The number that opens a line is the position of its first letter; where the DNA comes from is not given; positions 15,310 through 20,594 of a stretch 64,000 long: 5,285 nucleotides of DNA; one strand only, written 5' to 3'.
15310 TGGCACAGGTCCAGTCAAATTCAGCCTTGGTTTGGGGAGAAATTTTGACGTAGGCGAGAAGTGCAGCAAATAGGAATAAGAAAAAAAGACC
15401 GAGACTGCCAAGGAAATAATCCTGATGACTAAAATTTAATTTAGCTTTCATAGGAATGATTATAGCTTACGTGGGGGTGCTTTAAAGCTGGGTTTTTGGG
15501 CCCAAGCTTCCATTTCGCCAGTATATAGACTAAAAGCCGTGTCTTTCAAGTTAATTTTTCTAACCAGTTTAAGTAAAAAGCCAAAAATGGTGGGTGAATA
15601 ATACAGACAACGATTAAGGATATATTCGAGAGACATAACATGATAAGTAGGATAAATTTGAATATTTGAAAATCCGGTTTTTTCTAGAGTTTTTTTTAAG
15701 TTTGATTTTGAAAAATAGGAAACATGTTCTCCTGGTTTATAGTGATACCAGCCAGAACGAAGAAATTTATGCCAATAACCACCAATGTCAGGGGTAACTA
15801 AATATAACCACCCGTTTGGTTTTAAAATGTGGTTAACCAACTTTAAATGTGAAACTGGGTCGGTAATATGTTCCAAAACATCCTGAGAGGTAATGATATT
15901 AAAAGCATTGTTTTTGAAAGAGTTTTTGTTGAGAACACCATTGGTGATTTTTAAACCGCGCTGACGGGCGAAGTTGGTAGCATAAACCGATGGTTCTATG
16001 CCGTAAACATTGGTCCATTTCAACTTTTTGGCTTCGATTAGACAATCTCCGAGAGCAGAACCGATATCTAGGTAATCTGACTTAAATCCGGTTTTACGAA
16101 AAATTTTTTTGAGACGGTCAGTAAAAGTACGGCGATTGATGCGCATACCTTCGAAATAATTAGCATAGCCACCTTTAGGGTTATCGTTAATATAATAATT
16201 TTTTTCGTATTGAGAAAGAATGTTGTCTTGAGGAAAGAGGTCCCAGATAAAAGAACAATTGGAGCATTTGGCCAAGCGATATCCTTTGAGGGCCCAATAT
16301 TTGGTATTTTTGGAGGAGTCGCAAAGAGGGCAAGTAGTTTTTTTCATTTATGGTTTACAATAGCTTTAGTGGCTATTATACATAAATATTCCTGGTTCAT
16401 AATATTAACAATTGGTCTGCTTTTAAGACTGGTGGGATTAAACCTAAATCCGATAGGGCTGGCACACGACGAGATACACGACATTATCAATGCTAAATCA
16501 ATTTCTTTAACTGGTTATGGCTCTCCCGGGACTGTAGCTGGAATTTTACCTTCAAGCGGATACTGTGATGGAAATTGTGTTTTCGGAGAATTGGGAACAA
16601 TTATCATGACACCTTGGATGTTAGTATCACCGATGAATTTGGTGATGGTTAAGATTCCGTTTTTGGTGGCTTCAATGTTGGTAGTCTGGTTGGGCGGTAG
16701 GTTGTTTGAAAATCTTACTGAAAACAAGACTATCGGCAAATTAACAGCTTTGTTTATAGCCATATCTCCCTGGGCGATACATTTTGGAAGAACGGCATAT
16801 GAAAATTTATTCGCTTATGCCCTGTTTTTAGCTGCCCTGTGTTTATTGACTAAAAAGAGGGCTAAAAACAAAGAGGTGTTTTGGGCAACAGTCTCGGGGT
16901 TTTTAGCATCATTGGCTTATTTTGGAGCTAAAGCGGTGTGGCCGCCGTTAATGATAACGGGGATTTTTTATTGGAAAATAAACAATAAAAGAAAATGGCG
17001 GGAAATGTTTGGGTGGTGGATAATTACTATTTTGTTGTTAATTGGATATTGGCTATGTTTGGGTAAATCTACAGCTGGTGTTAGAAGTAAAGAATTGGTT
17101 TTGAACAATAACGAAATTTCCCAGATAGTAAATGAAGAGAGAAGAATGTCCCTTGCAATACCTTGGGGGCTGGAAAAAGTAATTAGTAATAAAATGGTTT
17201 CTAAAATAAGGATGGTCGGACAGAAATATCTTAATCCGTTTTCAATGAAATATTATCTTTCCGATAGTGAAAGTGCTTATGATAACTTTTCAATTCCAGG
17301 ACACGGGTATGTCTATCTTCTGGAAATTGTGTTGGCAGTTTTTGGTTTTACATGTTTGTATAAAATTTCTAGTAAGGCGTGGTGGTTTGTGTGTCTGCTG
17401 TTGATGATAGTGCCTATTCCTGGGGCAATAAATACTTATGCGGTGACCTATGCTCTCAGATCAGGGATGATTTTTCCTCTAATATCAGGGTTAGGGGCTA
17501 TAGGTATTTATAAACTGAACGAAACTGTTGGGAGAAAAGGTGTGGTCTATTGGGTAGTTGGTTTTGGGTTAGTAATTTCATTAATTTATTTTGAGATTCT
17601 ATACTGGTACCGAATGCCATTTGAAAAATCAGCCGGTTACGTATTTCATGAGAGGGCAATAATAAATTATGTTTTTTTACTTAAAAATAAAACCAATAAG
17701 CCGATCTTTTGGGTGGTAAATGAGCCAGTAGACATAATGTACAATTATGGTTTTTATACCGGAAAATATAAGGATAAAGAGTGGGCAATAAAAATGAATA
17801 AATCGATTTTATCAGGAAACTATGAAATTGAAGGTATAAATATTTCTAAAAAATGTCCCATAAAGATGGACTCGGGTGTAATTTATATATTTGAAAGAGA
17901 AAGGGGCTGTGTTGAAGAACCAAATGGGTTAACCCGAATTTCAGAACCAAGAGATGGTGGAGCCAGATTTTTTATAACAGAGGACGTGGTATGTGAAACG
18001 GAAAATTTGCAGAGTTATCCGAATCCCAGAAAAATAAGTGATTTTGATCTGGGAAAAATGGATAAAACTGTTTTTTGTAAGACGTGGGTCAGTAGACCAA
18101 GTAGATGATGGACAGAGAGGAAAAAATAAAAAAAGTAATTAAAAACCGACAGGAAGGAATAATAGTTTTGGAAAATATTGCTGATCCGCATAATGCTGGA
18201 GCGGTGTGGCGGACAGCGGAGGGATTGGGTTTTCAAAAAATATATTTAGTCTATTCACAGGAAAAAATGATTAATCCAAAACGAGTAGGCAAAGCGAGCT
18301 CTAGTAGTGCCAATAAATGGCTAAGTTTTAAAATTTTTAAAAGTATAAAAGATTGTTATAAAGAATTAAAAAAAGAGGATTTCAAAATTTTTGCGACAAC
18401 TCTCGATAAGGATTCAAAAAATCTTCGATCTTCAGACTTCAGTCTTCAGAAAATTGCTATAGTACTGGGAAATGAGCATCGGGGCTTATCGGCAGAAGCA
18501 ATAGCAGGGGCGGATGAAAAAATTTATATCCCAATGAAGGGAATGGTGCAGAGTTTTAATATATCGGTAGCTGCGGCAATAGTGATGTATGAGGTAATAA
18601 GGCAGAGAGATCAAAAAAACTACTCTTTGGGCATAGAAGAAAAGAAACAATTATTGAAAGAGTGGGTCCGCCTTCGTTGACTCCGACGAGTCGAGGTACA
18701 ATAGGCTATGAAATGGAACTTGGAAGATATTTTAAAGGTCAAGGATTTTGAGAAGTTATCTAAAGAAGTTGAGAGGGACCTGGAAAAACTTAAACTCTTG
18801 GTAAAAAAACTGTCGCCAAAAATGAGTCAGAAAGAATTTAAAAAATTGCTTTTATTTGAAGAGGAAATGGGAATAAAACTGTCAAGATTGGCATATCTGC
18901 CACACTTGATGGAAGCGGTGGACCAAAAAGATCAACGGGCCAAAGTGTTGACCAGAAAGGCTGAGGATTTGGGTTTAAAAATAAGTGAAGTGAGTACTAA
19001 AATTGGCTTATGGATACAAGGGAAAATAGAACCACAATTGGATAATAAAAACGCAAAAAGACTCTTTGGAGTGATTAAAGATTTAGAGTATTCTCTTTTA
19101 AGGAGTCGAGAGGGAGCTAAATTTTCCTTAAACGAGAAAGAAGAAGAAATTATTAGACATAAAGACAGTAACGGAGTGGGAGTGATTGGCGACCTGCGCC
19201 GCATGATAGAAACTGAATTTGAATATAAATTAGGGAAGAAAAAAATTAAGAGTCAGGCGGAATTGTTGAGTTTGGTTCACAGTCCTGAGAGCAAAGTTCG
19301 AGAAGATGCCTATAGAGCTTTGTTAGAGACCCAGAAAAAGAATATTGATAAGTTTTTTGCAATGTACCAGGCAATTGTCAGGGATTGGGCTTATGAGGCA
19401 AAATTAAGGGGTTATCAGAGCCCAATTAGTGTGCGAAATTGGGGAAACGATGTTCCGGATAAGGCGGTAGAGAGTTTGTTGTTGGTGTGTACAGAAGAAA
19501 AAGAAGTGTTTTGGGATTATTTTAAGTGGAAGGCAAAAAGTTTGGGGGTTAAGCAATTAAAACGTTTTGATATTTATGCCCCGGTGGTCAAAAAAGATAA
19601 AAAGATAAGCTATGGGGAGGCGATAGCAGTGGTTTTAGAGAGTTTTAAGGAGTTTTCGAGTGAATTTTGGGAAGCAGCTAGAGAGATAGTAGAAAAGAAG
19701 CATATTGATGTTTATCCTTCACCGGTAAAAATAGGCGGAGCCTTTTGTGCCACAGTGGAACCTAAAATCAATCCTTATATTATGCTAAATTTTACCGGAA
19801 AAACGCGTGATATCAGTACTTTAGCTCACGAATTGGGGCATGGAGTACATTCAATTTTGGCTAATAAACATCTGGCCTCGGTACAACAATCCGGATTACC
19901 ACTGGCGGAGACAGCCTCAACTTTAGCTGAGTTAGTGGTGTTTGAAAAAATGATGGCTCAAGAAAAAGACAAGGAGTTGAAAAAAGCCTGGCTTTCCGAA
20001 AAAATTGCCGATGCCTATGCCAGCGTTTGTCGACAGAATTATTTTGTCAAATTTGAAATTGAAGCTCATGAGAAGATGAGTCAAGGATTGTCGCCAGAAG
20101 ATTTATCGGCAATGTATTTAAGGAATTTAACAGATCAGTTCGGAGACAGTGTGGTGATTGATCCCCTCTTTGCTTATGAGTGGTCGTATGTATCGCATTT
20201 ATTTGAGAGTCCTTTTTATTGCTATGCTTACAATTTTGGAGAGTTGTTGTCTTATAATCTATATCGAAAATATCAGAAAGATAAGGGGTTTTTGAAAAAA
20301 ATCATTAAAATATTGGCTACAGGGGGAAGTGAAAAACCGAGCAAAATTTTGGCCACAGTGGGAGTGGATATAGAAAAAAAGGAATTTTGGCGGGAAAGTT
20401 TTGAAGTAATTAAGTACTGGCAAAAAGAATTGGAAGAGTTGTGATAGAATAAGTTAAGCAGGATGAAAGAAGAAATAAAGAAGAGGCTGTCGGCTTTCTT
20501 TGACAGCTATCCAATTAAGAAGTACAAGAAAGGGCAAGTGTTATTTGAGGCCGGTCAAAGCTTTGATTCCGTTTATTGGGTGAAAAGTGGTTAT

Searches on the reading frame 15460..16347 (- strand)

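Call 68: search_protein_families(library=pfam, proteins=[window:15460-16347:-], max_evalue=0.001)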
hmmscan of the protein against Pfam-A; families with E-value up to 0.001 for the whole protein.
window:15460-16347:- (295 aa): 6 families
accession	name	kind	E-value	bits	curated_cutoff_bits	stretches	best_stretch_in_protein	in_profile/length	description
PF13489.12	Methyltransf_23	-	9.6e-24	84.4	27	1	72-230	6-163/164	Methyltransferase domain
PF08241.18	Methyltransf_11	-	3e-10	41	21.2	1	93-183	1-95/95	Methyltransferase domain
PF08242.18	Methyltransf_12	-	1.8e-07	32.2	30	1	93-181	1-98/98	Methyltransferase domain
PF13847.12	Methyltransf_31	-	2.4e-07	31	27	1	91-187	6-113/145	Methyltransferase domain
PF13649.12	Methyltransf_25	-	1.5e-06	29.2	27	1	93-179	2-97/97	Methyltransferase domain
PF08003.17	Methyltransf_9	-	7.4e-05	22.3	23.8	1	145-235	179-269/315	Protein of unknown function (DUF1698)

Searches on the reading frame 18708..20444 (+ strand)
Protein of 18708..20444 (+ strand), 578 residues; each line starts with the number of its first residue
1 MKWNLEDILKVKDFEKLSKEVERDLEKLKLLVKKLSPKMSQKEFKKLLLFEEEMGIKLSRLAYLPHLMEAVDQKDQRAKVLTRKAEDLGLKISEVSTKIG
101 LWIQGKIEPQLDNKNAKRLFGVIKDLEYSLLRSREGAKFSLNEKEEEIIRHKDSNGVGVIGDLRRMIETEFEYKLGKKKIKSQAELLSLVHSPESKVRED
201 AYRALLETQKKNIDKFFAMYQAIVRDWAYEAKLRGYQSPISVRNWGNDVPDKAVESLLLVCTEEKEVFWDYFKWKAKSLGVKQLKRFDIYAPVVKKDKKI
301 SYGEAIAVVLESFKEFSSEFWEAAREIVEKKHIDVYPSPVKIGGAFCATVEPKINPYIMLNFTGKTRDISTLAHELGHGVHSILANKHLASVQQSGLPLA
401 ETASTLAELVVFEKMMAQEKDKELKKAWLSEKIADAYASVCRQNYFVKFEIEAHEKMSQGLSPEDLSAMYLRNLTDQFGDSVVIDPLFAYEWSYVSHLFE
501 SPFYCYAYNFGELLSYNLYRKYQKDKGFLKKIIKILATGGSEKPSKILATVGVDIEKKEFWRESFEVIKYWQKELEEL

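Call 68: search_protein_families(library=pfam, proteins=[window:18708-20444:+], max_evalue=0.001)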
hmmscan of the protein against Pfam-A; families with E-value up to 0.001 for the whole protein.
window:18708-20444:+ (578 aa): 1 family
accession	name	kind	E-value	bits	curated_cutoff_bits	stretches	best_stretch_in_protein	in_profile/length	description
PF01432.26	Peptidase_M3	-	1.6e-46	160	27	1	189-566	2-456/457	Peptidase family M3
